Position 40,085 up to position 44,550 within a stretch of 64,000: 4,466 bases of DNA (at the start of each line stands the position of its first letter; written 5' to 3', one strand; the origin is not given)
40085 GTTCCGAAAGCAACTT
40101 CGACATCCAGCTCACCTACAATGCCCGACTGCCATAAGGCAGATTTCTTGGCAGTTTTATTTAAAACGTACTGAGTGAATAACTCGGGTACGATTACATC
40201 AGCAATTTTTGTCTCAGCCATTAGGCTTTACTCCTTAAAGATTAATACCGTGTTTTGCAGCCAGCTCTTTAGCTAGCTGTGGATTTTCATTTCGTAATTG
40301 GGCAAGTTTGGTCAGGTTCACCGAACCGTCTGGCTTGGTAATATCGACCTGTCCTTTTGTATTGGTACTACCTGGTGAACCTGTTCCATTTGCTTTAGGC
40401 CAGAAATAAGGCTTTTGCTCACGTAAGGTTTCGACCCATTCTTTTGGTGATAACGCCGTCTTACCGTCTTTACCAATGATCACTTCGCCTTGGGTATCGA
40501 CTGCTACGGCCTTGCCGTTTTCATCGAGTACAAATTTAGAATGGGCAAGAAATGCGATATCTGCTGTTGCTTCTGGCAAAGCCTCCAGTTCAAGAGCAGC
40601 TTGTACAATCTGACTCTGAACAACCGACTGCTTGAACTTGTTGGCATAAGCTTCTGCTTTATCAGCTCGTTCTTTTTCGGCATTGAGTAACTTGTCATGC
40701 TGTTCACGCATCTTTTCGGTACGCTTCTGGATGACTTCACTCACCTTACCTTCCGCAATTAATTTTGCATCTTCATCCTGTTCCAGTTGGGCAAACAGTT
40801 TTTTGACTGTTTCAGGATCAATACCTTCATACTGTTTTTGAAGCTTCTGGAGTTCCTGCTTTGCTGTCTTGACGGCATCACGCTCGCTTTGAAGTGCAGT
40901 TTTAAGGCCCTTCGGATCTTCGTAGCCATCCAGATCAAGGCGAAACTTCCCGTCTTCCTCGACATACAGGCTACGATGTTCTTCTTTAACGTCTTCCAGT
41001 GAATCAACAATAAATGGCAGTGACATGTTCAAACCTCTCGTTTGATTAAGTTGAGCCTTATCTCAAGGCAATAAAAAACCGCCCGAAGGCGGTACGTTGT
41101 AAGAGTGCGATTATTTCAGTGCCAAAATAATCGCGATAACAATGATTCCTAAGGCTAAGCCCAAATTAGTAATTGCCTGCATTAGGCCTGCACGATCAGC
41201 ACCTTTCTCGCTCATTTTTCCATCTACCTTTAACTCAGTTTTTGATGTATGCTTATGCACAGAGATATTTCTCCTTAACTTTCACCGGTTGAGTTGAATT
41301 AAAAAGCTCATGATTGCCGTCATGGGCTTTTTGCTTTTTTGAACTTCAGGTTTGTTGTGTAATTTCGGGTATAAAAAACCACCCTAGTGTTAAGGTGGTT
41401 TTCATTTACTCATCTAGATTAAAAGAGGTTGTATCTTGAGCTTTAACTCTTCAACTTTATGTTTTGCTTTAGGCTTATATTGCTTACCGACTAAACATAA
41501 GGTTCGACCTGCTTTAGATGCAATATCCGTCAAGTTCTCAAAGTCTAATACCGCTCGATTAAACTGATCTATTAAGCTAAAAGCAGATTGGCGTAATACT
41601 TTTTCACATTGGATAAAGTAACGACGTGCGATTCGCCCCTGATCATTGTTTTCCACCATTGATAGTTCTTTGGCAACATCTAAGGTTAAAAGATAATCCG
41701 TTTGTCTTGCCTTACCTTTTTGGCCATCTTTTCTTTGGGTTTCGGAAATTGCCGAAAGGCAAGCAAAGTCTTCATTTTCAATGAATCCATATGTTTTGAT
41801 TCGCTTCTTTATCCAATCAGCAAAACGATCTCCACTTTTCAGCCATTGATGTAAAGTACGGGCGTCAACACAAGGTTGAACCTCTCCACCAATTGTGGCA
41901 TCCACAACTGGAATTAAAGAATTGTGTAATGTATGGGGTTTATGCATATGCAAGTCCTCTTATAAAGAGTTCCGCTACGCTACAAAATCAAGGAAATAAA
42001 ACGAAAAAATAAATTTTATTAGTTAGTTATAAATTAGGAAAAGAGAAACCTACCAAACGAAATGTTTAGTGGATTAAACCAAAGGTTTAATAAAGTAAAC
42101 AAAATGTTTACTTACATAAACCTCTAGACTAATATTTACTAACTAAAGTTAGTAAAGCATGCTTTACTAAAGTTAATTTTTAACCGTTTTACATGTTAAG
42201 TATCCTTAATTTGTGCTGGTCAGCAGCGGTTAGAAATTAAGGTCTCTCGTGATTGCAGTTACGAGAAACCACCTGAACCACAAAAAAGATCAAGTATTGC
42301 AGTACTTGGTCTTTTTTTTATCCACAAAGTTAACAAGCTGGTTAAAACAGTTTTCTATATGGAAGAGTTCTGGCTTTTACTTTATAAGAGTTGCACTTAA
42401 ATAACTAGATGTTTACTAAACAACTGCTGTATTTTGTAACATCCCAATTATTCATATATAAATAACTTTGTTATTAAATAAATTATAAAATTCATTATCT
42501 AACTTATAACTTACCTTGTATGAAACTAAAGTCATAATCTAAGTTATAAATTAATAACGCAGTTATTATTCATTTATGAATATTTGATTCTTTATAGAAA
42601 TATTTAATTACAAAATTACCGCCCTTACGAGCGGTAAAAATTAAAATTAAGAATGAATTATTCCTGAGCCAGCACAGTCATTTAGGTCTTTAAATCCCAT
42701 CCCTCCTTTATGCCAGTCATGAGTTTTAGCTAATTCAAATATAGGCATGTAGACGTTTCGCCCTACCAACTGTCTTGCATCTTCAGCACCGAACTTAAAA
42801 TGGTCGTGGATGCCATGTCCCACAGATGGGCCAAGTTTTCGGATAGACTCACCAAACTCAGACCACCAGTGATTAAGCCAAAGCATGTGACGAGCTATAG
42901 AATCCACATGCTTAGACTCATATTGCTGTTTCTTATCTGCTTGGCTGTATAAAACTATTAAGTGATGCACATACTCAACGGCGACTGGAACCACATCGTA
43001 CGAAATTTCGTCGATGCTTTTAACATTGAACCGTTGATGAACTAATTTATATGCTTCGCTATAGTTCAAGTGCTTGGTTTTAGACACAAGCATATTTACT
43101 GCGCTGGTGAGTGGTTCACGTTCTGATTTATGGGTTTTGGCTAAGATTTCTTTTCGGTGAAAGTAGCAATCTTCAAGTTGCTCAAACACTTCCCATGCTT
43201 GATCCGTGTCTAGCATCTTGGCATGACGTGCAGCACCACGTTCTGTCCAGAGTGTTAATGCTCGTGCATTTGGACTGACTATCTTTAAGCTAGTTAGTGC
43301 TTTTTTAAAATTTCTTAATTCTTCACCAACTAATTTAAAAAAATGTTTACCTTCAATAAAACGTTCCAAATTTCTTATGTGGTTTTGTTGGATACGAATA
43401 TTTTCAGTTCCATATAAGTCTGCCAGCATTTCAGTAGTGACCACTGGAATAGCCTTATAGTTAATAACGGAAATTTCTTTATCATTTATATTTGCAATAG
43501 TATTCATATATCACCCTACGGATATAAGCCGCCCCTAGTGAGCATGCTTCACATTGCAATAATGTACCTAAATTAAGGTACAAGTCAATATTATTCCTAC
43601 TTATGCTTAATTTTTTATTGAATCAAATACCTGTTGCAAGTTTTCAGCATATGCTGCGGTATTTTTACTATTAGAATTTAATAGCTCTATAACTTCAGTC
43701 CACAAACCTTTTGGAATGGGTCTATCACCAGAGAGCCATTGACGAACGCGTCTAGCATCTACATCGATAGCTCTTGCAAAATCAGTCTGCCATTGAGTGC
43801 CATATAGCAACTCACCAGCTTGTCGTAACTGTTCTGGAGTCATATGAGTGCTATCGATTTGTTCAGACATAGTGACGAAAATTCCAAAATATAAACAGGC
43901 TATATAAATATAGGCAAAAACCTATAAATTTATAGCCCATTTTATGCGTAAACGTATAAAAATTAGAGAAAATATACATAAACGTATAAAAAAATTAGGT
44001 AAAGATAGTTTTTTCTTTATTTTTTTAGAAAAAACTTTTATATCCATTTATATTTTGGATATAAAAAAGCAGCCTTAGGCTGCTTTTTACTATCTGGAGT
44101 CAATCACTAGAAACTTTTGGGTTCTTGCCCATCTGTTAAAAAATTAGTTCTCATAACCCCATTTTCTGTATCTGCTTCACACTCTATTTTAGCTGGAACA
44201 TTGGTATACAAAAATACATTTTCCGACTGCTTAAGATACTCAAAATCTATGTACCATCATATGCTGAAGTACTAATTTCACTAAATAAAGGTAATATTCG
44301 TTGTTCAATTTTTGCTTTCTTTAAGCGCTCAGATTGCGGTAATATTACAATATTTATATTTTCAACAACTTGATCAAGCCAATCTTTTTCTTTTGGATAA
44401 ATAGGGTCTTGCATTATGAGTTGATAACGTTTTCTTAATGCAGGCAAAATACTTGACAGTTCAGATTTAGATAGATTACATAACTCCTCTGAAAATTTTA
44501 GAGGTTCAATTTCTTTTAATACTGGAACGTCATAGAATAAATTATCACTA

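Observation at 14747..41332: Dispersed family of ~50-aa membrane peptides behind a conserved hairpin-RBS leader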

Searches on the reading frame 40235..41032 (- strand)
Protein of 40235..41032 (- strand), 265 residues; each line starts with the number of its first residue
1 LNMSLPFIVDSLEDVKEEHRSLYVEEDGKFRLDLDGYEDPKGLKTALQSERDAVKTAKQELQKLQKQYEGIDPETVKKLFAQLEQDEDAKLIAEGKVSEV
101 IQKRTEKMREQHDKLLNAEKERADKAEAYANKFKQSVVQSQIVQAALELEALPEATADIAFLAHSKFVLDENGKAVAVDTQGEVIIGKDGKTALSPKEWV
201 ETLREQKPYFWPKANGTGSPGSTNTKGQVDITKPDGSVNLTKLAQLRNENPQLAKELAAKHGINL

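Call 79: search_protein_families(library=phrogs, proteins=[window:40235-41032:-], max_evalue=0.001)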
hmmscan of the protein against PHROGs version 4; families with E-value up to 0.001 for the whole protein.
window:40235-41032:- (265 aa): 1 family
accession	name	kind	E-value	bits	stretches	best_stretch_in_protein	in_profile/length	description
phrog_206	-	head and packaging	1.4e-73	248.9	1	3-261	2-263/263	head scaffolding protein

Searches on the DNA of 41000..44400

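Call 61: search_rna_families(source=window, start=41000, end=44400, threshold=evalue, max_evalue=5)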
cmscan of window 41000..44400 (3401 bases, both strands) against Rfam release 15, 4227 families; matches with E-value up to 5: 12.
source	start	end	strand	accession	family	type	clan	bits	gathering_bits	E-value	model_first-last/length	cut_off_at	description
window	44017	44090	-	RF02900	AaHKsRNA82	Gene; sRNA;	-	29.7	51.4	0.08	1-81/81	no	Aggregatibacter sRNA 82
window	41370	41438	-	RF01859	Phe_leader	Cis-reg; leader;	-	27.2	55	0.13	1-125/125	no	Phenylalanine leader peptide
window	44029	44094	+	RF02064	STnc370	Gene; sRNA;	-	26.7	54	1.5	1-71/71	no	Enterobacterial sRNA STnc370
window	43311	43382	+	RF02059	STnc50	Gene; sRNA;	-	25.3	55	0.33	1-84/84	no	Salmonella enterica sRNA STnc40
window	41268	41335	+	RF02278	Betaproteobacteria_toxic_sRNA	Gene; sRNA;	-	22.9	50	0.16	1-64/64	no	Betaproteobacteria toxic small RNA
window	44038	44137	+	RF01770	rimP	Cis-reg; leader;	-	22.2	47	1.9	1-102/102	no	Gammaprotebacteria rimP leader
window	44028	44120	-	RF01770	rimP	Cis-reg; leader;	-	21.7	47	2.5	1-102/102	no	Gammaprotebacteria rimP leader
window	44061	44118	-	RF02891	AgrB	Gene; antisense;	-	21.3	40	2.3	1-84/84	no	ArsR-gov region gene B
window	44059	44152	-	RF00077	SraB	Gene; sRNA;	-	20.9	130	0.49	1-169/169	no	SraB RNA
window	42163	42352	-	RF00458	IRES_Cripavirus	Cis-reg; IRES;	-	18.4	44.5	3.2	1-196/196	no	Cripavirus internal ribosome entry site (IRES)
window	41941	42013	-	RF02218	ZNRD1-AS1_1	Gene; lncRNA;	-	17.1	50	3.3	1-68/68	no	ZNRD1 antisense RNA 1 conserved region 1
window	44062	44182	-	RF02601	BASRCI337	Gene; sRNA;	-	16.5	229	0.69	1-191/191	no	Brucella sRNA CI337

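Call 63: search_rna_families(source=window, start=41230, end=41360, threshold=evalue, max_evalue=1, show_alignments=2)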
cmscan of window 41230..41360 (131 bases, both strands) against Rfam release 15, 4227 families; matches with E-value up to 1: 6.
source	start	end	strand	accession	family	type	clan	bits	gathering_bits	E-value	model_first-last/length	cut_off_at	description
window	41268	41335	+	RF02278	Betaproteobacteria_toxic_sRNA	Gene; sRNA;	-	22.9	50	0.0062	1-64/64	no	Betaproteobacteria toxic small RNA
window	41301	41333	+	RF03535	TEG147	Cis-reg;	-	20.8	56.1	0.044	1-60/60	no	Staphylococcus aureus small RNA TEG147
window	41297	41330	+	RF02503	Atu_C9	Gene; sRNA;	-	20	40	0.00088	157-192/192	no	Rhizobiales sRNA Atu_C9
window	41243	41340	+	RF01772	rnk_pseudo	Cis-reg; leader;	-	19.7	55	0.17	1-108/108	no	Pseudomonas rnk leader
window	41300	41332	-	RF03535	TEG147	Cis-reg;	-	16.2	56.1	0.76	1-60/60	no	Staphylococcus aureus small RNA TEG147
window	41303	41332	-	RF02503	Atu_C9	Gene; sRNA;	-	13.5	40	0.06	161-192/192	no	Rhizobiales sRNA Atu_C9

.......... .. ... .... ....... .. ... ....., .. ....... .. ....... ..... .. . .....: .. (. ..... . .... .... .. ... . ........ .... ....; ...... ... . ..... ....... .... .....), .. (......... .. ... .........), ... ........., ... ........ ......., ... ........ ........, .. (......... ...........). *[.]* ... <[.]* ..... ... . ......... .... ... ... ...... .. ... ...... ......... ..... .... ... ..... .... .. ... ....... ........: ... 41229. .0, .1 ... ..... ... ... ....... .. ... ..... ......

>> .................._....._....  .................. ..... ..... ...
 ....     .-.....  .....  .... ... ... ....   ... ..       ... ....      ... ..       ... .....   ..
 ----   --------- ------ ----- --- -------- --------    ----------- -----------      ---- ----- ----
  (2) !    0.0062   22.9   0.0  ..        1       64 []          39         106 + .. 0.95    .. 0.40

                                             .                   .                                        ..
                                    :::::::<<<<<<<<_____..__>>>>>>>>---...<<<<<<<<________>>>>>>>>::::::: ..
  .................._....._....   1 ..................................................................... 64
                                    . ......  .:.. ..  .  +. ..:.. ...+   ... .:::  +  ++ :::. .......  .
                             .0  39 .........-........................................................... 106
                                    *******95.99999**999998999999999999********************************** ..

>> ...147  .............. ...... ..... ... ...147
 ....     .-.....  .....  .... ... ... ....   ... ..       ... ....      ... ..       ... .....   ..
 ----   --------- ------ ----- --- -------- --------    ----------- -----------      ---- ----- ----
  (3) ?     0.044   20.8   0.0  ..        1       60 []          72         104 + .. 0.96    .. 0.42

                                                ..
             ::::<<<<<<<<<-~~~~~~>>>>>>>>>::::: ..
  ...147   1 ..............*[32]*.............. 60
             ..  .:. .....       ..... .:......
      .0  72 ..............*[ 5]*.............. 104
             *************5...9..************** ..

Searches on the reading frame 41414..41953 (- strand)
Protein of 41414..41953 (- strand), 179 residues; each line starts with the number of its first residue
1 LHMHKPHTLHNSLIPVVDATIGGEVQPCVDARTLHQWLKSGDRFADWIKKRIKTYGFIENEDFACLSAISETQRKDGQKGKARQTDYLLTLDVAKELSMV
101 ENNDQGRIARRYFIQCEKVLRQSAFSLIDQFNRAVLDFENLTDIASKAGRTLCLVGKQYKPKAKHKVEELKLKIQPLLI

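Call 79: search_protein_families(library=phrogs, proteins=[window:41414-41953:-], max_evalue=0.001)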
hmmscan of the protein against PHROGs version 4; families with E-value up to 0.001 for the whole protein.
window:41414-41953:- (179 aa): 7 families
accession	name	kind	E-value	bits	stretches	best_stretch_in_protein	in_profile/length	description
phrog_5817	-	transcription regulation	8.8e-60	203.3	1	8-173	6-165/210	anti-repressor Ant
phrog_377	-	transcription regulation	9.2e-34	118.1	1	11-155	3-134/213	anti-repressor Ant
phrog_34444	-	unknown function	4.5e-26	91.6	1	129-178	2-51/60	-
phrog_6904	-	unknown function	4.4e-24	85.6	1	11-103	3-92/95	-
phrog_14211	-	transcription regulation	6.2e-22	79.3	2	79-123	90-134/234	anti-repressor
phrog_373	-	transcription regulation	5.4e-18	66.4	1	26-123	97-191/373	anti-repressor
phrog_63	-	transcription regulation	8.2e-17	62.6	1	11-127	115-225/431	anti-repressor Ant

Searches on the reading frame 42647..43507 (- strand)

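Call 79: search_protein_families(library=phrogs, proteins=[window:42647-43507:-], max_evalue=0.001)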
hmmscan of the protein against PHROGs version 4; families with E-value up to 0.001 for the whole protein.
window:42647-43507:- (286 aa): 17 families
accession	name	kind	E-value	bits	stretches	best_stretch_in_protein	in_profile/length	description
phrog_22471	-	unknown function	1.6e-83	279.6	1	98-279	1-157/161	-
phrog_2127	-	transcription regulation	4.1e-64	218.3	1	2-220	2-229/313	anti-repressor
phrog_4792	-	transcription regulation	3e-58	198.6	1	4-185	7-188/268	anti-repressor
phrog_1760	-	transcription regulation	8.7e-56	190.1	1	6-168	4-164/232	anti-repressor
phrog_2379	-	transcription regulation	4e-51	174.4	1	8-158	6-154/187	anti-repressor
phrog_8244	-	unknown function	1.4e-43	150.5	1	1-127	1-128/383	-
phrog_7755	-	transcription regulation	4.7e-31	109.3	1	4-118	116-228/282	anti-repressor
phrog_377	-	transcription regulation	2.5e-30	106.9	1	11-154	9-145/213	anti-repressor Ant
phrog_1726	-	transcription regulation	1.5e-25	91.5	1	7-144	3-150/264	anti-repressor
phrog_373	-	transcription regulation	7.3e-20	72.6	1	5-143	82-211/373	anti-repressor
phrog_245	-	transcription regulation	7.6e-18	66.1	1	121-222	142-235/319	anti-repressor Ant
phrog_2812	-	unknown function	1.6e-15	58.3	1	121-218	118-218/288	-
phrog_4608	-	transcription regulation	1.7e-14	55.1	1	1-156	1-155/268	anti-repressor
phrog_63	-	transcription regulation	1.3e-13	52.1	1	5-130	115-226/431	anti-repressor Ant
phrog_4936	-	transcription regulation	2.8e-10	41.5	1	8-123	27-128/257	transcriptional regulator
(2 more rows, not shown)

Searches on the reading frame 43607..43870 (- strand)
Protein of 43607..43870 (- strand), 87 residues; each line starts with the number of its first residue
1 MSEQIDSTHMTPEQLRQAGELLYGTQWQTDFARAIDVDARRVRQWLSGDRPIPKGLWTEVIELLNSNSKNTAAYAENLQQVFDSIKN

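Call 79: search_protein_families(library=phrogs, proteins=[window:43607-43870:-], max_evalue=0.001)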
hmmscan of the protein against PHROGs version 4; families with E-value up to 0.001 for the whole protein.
window:43607-43870:- (87 aa): 4 families
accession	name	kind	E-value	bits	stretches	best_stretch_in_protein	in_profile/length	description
phrog_3626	-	unknown function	1.6e-34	118.9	1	1-82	1-82/82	-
phrog_12690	-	unknown function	4.2e-20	73.3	1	6-79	98-171/174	-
phrog_33932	-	unknown function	0.00041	21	1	15-60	100-149/168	-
phrog_12501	-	DNA, RNA and nucleotide metabolism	0.00082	20.5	1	10-68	38-97/138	HTH DNA binding protein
